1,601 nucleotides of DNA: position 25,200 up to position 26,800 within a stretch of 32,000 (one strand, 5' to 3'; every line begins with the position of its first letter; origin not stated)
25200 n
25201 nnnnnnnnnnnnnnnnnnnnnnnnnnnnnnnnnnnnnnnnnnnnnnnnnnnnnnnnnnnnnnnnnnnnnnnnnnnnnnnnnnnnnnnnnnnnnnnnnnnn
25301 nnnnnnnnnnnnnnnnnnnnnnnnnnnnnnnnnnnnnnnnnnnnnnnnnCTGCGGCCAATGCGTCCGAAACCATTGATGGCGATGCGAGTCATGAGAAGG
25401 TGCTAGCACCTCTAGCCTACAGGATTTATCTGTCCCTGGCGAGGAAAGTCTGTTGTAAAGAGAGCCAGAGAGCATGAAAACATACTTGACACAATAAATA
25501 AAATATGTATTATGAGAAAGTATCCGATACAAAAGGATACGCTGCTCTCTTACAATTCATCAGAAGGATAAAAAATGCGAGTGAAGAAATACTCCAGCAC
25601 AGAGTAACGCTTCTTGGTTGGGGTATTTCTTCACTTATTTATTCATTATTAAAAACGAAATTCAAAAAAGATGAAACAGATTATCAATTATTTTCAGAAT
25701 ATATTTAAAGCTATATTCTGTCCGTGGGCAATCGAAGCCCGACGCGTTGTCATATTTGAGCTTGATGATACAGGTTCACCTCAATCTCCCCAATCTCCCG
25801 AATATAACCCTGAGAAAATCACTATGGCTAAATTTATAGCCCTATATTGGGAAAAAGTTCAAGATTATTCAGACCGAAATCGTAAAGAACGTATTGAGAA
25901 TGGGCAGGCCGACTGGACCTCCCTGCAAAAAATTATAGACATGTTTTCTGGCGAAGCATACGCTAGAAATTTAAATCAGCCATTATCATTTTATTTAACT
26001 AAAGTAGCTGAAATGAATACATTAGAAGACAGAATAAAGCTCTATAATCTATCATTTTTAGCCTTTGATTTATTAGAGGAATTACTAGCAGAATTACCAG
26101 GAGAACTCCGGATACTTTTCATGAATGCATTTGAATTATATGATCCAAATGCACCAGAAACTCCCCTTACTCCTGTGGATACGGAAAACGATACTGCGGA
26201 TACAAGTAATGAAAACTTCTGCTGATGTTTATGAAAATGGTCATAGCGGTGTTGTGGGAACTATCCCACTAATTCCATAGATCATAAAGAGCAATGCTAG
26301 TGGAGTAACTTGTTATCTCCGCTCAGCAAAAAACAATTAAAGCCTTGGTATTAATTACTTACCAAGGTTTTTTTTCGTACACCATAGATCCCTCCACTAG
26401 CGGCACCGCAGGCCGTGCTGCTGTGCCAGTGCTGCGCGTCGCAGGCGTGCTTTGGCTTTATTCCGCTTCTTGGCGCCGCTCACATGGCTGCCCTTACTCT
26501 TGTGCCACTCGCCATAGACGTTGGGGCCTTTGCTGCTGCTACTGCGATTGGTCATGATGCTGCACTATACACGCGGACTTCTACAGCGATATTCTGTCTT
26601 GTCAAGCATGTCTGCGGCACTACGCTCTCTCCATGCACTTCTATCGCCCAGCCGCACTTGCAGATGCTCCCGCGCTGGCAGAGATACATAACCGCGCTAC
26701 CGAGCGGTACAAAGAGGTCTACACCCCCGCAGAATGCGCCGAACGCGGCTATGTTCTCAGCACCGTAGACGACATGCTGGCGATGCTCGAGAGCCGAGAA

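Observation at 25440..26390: AT-rich ~0.95 kb self-contained island (promoter, structured leader, orphan 184-aa gene, terminator) between gap and core genes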

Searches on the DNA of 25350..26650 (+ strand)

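Call 21: search_rna_families(source=window, start=25350, end=26650, threshold=evalue, max_evalue=10)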
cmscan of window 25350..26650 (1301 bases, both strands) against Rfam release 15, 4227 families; matches with E-value up to 10: 6.
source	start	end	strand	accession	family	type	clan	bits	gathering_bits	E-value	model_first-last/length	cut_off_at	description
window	26279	26377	+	RF00514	His_leader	Cis-reg; leader;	-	22.4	49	0.51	1-126/126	no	Histidine operon leader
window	25470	25516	+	RF01810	pntA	Gene; sRNA;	-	18.4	54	8.6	1-62/62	no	pntA sRNA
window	25503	25634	-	RF02638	EF0605_EF0606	Gene; sRNA;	-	16.3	219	3.3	1-179/179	no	Enterococcus sRNA EF0605_EF0606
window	25693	25743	+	RF02360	Yfr8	Gene; sRNA;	-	13.8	40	3.3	1-226/226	no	Cyanobacterial functional RNA 8/9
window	25598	25809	-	RF02731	JA03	Gene; sRNA;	-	13.5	44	4.1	1-274/274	no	Aggregatibacter sRNA JA03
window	25580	25667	-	RF01494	rliD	Gene; antisense;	-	13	50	0.82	1-327/327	no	Listeria sRNA rliD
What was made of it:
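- On Known RNA families (Rfam 15): The best hit in the islet is the His leader at 22.4 bits vs a gathering score of 49, E 0.51 (call 21).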

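Call 54: search_dna_similar(query=window:25440-26390:+, collection=phages, mode=distant, max_evalue=0.01)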
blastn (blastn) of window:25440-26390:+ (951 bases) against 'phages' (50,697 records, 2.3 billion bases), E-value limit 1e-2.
No match.

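Call 55: search_dna_similar(query=window:25440-26390:+, collection=plasmids, mode=distant, max_evalue=0.01)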
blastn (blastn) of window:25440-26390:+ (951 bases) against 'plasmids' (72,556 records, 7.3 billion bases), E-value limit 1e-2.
No match.
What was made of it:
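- Tried and rejected: blastn of the islet against phages and plasmids found nothing (calls 54, 55).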

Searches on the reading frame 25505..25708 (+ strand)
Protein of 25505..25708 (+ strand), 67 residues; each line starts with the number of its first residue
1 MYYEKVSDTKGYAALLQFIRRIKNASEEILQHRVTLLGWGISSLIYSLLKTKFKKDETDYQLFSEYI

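Call 7: search_protein_families(library=pfam, proteins=[window:25505-25708:+], max_evalue=1)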
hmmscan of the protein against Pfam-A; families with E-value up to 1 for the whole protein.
window:25505-25708:+ (67 aa): 1 family
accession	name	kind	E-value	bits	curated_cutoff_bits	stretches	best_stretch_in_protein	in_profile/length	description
PF13321.11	DUF4084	-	0.043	13.8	22.4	1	10-63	206-260/304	Domain of unknown function (DUF4084)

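Call 18: search_protein_families(library=phrogs, proteins=[window:25505-25708:+], max_evalue=1)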
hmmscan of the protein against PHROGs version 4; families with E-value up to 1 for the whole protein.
window:25505-25708:+ (67 aa): 0 families

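Call 19: search_protein_families(library=padloc, proteins=[window:25505-25708:+], max_evalue=1)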
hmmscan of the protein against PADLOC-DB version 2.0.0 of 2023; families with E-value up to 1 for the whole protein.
window:25505-25708:+ (67 aa): 0 families

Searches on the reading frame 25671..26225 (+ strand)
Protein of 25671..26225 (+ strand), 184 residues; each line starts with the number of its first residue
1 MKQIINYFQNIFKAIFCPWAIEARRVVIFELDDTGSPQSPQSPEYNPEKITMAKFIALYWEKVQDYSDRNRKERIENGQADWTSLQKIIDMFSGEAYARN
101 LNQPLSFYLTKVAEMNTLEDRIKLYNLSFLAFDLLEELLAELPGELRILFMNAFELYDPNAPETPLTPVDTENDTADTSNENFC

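Call 7: search_protein_families(library=pfam, proteins=[window:25671-26225:+], max_evalue=1)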
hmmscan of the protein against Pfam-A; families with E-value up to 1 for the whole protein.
window:25671-26225:+ (184 aa): 0 families

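Call 9: find_homologous_proteins(query=window:25671-26222:+, max_evalue=0.01)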
Query window:25671-26222:+ (184 aa): 1 proteins with E <= 0.01 among 62 candidates.
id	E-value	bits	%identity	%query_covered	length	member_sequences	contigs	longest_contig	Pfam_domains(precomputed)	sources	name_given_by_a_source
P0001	4.5e-119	413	100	100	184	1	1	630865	-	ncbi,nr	ncbi:hypothetical protein H6771_01010 [Candidatus Peribacteria bacterium]|nr:hypothetical protein [C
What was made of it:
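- On Laterally acquired AT-rich ORFan islet: Only a self hit among 5.8 billion clusters (call 9).
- The islet is flanked on both sides by host DNA within a 631-kb contig (call 9), which would need two chimeric joins 0.9 kb apart.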

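Call 15: find_related_loci(query=window:25671-26222:+, collection=viral_contigs, flank=5000)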
Query window:25671-26222:+ (184 aa) in viral_contigs; peptide patterns used: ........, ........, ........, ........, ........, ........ (x = any residue, [..] = any of these).
20 stretches matched a pattern, but none encodes a relative of the query by tblastn (E <= 1e-3).

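Call 16: search_dna_similar(query=window:25671-26222:+, collection=phages, mode=protein, max_evalue=1)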
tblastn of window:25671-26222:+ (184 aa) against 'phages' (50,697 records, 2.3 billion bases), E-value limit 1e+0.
No match.

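Call 17: search_dna_similar(query=window:25671-26222:+, collection=plasmids, mode=protein, max_evalue=1)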
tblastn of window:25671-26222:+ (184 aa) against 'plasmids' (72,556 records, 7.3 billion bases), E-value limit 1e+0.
No match.

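Call 18: search_protein_families(library=phrogs, proteins=[window:25671-26222:+], max_evalue=1)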
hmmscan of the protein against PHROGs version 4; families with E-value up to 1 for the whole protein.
window:25671-26222:+ (184 aa): 1 family
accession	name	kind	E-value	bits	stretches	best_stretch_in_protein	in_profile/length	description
phrog_17565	-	unknown function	0.049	14.7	1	84-137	42-94/137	-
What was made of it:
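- There is no phage, plasmid or PHROG similarity (calls 16-18, 54, 55).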

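Call 19: search_protein_families(library=padloc, proteins=[window:25671-26222:+], max_evalue=1)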
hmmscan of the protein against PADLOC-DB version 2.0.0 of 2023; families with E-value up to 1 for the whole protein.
window:25671-26222:+ (184 aa): 0 families

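Call 24: find_encoding_contigs(protein=window:25671-26225:+, flank=10000, max_places=10)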
Protein window:25671-26225:+ (184 aa): no gene with exactly this product is on record in the collection.

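Call 25: predict_structure(protein=window:25671-26222:+)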
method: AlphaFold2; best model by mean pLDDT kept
length: 184 residues; sequences in the alignment: 1
mean_pLDDT: 40.0   pTM: 0.25
mean pLDDT of the five models: 40.0, 39.5, 39.5, 38.9, 36.3
residues with pLDDT >= 90: 0; 70-90: 0; 50-70: 5; < 50: 179
segments of 3 or more residues with pLDDT < 50: 1-38, 44-184
pLDDT, mean of each block of 10 residues (from residue 1): 38 46 38 46 45 40 37 45 39 35 38 45 45 46 39 34 31 34 33
secondary structure, 60 per line:
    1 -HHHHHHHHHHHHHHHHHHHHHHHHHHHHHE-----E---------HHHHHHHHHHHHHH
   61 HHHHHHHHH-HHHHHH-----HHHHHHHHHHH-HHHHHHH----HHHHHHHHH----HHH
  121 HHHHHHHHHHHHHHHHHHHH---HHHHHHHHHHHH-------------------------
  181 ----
elements in order: H2-30 H47-69 H71-76 H82-92 H94-100 H105-113 H118-140 H144-155

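Call 26: search_protein_representatives(protein=window:25671-26222:+)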
Query: 184 residues. Proteins with E-value up to 0.001 (for the whole library): 2; up to 1e-10: 1; up to 1e-30: 1. The best 2 are listed.
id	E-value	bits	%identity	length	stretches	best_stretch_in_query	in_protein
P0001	1.4e-119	412.6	100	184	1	1-184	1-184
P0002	3.8e-04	36.6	40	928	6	82-119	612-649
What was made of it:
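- Tried and rejected: The word-indexed search (call 9) and the exhaustive HMMER search (call 26) found only the protein itself, plus one marginal hit.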

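Call 30: find_related_loci(query=window:25671-26222:+, collection=metagenome_contigs, flank=10000)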
Query window:25671-26222:+ (184 aa) in metagenome_contigs; peptide patterns used: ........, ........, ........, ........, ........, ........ (x = any residue, [..] = any of these).
441 stretches matched a pattern, but none encodes a relative of the query by tblastn (E <= 1e-3).

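Call 43: search_protein_families(library=ncbifam, proteins=[window:25671-26222:+], max_evalue=1)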
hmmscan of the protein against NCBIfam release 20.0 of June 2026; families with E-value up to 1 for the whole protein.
window:25671-26222:+ (184 aa): 0 families

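Call 44: search_solved_structures(query=window:25671-26222:+, max_evalue=10, show_alignments=2)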
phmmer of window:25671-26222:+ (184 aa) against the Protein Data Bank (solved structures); distinct sequences matched with E-value up to 10: 3.
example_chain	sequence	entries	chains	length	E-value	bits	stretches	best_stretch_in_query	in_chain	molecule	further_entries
4w9r_A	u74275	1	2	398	0.16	15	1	75-182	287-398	Uncharacterized protein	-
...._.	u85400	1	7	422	0.35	13.9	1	105-166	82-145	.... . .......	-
7sp4_M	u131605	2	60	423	0.35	13.9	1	105-166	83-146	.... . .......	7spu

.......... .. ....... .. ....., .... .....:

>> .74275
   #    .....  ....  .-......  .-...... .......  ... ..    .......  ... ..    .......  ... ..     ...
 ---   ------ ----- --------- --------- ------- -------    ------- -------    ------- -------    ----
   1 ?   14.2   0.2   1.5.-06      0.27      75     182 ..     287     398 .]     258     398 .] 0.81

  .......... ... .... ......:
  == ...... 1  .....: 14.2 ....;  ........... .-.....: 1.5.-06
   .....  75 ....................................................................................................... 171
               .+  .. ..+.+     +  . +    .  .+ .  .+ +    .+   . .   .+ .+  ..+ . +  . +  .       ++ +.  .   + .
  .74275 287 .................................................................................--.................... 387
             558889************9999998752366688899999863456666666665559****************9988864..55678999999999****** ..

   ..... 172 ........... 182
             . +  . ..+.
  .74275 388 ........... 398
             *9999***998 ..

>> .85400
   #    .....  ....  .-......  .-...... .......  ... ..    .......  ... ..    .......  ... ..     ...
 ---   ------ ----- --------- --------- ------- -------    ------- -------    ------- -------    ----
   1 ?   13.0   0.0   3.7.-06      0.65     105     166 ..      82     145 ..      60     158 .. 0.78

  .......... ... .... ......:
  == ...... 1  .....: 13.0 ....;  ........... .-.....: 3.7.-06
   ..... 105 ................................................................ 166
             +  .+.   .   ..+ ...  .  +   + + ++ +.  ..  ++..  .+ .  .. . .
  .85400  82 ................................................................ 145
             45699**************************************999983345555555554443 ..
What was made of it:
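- Tried and rejected: Pfam, PHROGs, PADLOC, NCBIfam and PDB sequence searches gave nothing significant (calls 7, 18, 19, 43, 44).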

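Call 81: search_protein_families(library=pfam, proteins=[P0002], max_evalue=0.001)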
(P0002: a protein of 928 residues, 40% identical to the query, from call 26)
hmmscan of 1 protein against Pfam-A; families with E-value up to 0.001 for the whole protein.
P0002 (928 aa): 1 family
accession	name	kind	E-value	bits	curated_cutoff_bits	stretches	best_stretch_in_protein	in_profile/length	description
PF03382.20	DUF285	-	1.2e-196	641.8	25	8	456-552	13-109/120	Mycoplasma protein of unknown function, DUF285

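Call 82: list_cluster_members(proteins=[P0002, P0001])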
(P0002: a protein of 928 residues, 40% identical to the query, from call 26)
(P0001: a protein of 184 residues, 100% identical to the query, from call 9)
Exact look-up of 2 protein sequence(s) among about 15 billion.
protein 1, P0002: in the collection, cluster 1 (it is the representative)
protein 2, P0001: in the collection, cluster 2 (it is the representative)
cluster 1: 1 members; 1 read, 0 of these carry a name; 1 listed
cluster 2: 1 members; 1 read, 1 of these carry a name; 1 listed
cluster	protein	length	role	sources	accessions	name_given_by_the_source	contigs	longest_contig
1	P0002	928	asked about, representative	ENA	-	-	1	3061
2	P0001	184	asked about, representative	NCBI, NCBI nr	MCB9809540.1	hypothetical protein H6771_01010 [Candidatus Peribacteria bacterium] | hypothetical protein [Candidatus Peribacteria bacterium]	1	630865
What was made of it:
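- The 184-aa protein is on record only from the NCBI assembly (calls 9, 82).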
